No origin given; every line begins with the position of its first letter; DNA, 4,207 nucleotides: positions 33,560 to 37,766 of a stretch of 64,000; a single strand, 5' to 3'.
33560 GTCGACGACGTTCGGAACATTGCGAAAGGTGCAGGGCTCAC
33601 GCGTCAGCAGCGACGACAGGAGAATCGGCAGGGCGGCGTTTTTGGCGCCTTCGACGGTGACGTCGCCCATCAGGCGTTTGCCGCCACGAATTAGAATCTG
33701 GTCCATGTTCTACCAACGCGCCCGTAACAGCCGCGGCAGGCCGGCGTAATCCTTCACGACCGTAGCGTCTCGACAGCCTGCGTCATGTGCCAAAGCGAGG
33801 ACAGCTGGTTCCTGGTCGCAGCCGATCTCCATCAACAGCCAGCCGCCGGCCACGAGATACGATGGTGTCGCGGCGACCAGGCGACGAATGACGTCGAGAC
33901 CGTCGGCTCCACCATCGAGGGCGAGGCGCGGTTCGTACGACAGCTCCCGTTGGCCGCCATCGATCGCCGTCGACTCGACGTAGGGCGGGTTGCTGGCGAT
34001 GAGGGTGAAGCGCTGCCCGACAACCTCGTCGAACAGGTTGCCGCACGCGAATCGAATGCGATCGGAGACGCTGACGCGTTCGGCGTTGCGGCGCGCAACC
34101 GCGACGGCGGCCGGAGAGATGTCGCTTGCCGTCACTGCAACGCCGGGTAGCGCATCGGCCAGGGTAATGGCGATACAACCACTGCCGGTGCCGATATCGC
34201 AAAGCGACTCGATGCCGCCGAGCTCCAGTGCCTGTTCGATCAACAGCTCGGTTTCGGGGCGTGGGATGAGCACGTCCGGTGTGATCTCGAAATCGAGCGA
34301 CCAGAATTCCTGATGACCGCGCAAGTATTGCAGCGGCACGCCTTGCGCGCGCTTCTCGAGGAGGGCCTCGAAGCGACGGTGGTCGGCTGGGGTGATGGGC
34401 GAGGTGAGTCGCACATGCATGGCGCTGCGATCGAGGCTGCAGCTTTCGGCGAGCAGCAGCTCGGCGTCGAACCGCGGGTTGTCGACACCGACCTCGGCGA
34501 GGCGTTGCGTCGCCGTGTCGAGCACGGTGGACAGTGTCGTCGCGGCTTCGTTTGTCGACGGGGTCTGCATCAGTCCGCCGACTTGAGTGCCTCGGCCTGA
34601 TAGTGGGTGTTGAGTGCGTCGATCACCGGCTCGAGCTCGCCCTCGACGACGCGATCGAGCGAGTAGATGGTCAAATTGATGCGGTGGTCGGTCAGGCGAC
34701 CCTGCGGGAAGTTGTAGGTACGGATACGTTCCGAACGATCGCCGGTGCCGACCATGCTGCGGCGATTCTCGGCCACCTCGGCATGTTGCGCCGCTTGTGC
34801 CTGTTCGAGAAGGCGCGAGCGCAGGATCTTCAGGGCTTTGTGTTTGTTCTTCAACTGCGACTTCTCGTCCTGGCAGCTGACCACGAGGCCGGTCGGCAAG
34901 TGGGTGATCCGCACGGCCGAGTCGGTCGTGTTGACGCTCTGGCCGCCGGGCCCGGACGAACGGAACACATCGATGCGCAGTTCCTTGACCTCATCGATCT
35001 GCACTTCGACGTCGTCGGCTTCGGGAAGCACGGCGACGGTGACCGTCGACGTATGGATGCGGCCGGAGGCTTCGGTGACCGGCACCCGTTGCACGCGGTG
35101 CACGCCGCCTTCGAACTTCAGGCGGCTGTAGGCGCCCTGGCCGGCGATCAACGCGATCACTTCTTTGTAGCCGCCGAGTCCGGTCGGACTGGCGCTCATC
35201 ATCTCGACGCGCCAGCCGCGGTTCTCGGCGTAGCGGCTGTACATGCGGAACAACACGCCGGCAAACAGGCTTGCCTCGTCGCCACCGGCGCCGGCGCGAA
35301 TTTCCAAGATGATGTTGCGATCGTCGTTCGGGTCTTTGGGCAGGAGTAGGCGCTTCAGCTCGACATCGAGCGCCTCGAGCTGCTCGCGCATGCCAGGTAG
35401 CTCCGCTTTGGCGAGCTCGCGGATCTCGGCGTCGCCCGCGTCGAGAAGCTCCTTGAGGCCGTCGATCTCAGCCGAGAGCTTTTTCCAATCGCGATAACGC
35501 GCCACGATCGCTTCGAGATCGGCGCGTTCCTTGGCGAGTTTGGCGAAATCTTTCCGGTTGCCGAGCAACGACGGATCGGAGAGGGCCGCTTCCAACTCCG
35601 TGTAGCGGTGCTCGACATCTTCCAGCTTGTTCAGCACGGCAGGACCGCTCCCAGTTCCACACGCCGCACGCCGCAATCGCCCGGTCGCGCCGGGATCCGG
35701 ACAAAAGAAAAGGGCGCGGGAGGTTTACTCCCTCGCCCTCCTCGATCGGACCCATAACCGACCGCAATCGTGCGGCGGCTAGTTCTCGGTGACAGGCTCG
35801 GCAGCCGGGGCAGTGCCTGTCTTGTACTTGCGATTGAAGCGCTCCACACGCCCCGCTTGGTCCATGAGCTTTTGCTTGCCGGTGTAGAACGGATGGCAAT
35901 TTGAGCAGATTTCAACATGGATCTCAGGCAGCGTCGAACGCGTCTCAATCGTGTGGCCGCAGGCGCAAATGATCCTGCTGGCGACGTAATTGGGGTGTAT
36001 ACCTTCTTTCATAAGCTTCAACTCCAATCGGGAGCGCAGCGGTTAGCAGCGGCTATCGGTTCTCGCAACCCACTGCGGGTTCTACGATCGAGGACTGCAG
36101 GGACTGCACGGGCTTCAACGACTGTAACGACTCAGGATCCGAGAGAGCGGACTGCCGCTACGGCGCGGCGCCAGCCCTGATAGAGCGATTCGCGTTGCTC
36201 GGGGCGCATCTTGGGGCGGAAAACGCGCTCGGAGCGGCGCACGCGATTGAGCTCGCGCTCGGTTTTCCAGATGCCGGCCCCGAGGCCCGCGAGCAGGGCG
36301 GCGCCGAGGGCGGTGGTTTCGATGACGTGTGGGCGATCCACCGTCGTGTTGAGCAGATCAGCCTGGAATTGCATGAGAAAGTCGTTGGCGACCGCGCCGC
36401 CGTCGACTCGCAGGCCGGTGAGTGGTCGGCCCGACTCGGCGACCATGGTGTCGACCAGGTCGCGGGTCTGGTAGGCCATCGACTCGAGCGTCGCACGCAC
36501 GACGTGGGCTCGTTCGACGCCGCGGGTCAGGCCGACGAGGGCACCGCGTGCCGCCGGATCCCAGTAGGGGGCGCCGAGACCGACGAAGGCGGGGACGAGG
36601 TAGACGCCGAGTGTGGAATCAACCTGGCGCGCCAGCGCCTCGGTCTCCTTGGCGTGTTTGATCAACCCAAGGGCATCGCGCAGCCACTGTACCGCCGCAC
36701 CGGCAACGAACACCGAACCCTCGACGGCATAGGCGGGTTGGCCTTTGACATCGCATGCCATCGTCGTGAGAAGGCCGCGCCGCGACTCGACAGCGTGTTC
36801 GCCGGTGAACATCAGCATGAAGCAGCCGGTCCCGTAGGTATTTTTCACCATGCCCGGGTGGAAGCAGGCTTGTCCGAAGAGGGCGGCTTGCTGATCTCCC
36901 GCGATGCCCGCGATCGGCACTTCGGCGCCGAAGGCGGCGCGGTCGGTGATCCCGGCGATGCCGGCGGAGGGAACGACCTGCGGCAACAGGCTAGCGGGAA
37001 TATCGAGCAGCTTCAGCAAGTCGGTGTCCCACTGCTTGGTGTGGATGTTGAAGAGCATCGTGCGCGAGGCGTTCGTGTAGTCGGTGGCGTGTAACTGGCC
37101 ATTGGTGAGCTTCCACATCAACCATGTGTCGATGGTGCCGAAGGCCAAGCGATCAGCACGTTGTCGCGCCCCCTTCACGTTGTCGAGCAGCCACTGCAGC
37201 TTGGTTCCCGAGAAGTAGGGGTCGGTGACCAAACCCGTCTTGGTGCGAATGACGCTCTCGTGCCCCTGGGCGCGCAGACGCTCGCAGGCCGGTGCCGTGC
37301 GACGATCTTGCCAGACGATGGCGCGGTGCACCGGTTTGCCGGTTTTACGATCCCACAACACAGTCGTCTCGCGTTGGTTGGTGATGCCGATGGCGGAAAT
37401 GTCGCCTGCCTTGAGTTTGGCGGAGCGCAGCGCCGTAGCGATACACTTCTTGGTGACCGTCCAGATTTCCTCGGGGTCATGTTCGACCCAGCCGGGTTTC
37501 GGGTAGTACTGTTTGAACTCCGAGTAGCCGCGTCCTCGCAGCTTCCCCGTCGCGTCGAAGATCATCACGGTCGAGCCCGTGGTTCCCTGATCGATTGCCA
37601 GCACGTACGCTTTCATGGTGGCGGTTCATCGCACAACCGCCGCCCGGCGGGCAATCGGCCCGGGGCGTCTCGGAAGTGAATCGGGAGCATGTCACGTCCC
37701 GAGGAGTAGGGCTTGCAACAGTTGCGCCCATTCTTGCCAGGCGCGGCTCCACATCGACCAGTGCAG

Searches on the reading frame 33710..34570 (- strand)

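Call 6: search_protein_families(library=pfam, proteins=[window:33710-34570:-], max_evalue=0.001)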
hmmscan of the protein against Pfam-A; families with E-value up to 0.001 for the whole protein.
window:33710-34570:- (286 aa): 12 families
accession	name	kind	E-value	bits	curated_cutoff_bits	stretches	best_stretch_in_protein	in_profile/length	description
PF17827.6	PrmC_N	-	5.7e-20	72.1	23.4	1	16-85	2-71/71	PrmC N-terminal domain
PF05175.20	MTS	-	3.4e-15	56.5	23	1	108-202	21-113/170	Methyltransferase small domain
PF13649.12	Methyltransf_25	-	3.1e-08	34.7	27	1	124-192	2-69/97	Methyltransferase domain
PF00891.24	Methyltransf_2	-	1.5e-07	31.4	22.3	1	113-184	56-125/210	O-methyltransferase domain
PF06325.19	PrmA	-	3.3e-07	30.6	22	1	121-174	163-215/296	Ribosomal protein L11 methyltransferase (PrmA)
PF08242.18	Methyltransf_12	-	3.7e-07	31.2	30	1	125-188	2-66/98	Methyltransferase domain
PF13847.12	Methyltransf_31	-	4e-07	30.2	27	1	122-194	6-81/145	Methyltransferase domain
PF01170.24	UPF0020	-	6.5e-06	26.4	22.3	1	144-202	77-136/197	RMKL-like, methyltransferase domain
PF08241.18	Methyltransf_11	-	2.5e-05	25.2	21.2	1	125-181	2-53/95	Methyltransferase domain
PF12847.13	Methyltransf_18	-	6e-05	23.5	27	1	121-183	16-78/151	Methyltransferase domain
PF05971.18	Methyltransf_10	-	7.5e-05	22.7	23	1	109-202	92-192/299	RNA methyltransferase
PF09445.16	Methyltransf_15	-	8.7e-05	22.6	22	1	122-189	3-68/165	RNA cap guanine-N2 methyltransferase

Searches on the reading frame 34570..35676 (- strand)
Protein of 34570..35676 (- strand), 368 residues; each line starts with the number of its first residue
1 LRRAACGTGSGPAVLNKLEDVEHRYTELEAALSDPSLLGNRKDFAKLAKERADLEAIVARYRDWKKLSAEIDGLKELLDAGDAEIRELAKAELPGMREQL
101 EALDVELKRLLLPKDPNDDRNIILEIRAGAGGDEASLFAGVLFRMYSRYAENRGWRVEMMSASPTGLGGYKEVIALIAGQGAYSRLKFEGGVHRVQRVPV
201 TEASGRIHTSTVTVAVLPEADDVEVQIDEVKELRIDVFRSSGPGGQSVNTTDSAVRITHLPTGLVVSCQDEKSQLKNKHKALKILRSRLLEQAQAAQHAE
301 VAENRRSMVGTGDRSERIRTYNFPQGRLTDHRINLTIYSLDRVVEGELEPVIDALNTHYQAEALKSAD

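Call 6: search_protein_families(library=pfam, proteins=[window:34570-35676:-], max_evalue=0.001)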
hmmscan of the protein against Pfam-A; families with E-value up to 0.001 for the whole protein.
window:34570-35676:- (368 aa): 2 families
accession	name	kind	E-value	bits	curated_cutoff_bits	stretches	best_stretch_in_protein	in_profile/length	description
PF03462.23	PCRF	-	6.3e-75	251.7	24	1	22-214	2-194/194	PCRF domain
PF00472.26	RF-1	-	2.4e-41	140.7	35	1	222-332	2-116/116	RF-1 domain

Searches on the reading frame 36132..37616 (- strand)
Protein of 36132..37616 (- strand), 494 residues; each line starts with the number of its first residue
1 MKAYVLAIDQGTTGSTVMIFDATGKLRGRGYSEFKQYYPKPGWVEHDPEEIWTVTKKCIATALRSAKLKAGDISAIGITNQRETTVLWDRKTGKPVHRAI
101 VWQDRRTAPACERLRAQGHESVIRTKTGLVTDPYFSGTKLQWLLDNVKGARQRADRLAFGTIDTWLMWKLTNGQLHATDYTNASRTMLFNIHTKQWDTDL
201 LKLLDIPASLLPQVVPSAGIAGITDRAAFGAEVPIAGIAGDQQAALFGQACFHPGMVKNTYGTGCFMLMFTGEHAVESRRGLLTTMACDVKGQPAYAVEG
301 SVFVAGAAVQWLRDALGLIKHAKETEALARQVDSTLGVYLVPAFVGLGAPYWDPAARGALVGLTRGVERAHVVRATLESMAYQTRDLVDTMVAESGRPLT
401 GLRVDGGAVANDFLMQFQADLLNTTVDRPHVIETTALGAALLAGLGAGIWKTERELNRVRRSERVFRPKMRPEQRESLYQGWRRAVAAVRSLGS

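Call 6: search_protein_families(library=pfam, proteins=[window:36132-37616:-], max_evalue=0.001)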
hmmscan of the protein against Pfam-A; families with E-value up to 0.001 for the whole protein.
window:36132-37616:- (494 aa): 2 families
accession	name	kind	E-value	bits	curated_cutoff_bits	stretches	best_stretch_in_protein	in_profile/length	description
PF00370.27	FGGY_N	-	1.5e-78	264.2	28.8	1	4-248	1-245/245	FGGY family of carbohydrate kinases, N-terminal domain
PF02782.22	FGGY_C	-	2.3e-44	152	27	1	258-445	2-196/198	FGGY family of carbohydrate kinases, C-terminal domain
